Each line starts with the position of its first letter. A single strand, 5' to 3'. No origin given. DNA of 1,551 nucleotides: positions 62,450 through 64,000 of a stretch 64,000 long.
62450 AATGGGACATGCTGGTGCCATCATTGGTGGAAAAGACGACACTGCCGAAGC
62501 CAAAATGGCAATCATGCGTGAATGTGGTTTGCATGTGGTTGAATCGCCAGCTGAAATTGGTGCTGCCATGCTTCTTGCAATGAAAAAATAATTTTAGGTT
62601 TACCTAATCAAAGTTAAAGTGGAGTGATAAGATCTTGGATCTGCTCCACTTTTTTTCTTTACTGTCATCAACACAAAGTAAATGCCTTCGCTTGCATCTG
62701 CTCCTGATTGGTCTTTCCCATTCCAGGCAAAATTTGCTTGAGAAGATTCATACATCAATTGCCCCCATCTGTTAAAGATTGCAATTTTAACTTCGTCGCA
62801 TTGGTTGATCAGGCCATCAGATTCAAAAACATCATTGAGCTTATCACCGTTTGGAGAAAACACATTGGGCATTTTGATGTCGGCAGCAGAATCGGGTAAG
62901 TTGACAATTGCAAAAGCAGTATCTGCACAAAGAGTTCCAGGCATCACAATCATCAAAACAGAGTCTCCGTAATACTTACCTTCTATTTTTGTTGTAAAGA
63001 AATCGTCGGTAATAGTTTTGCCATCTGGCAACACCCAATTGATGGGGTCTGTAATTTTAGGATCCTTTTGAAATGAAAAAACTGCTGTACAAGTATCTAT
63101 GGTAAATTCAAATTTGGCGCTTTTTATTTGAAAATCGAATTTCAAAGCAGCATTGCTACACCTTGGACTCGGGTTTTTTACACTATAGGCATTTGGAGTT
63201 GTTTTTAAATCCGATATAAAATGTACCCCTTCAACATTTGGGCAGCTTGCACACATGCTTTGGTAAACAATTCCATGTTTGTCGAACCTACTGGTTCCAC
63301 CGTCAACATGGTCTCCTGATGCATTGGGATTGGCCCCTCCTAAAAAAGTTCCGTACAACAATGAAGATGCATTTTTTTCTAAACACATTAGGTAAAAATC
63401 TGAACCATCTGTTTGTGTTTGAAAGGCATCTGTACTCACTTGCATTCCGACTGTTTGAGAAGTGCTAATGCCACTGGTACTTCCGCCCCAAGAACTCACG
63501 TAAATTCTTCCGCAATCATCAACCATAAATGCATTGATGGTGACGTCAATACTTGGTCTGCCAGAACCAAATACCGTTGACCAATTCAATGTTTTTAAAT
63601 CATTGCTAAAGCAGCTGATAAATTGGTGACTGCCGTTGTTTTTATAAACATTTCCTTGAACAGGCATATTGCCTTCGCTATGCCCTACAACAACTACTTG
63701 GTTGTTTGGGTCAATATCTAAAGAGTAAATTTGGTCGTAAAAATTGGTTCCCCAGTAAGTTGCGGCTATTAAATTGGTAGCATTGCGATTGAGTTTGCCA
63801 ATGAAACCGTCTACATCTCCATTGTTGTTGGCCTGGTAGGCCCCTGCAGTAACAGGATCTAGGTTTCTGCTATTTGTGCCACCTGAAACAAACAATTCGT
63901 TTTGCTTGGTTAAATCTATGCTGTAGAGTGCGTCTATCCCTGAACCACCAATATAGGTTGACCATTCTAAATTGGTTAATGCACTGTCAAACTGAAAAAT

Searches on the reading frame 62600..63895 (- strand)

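Call 51: search_protein_families(library=pfam, proteins=[window:62600-63895:-], max_evalue=0.001)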
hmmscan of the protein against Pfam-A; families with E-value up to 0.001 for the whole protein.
window:62600-63895:- (431 aa): 2 families
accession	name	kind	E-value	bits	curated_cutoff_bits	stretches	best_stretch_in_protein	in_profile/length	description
PF13585.12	CHU_C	-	7.4e-19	68.1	27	1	340-416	1-76/86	CHU_C Type IX secretion signal domain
PF13860.13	FlgD_ig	-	8.2e-05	22.9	27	1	365-414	21-77/79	FlgD Ig-like domain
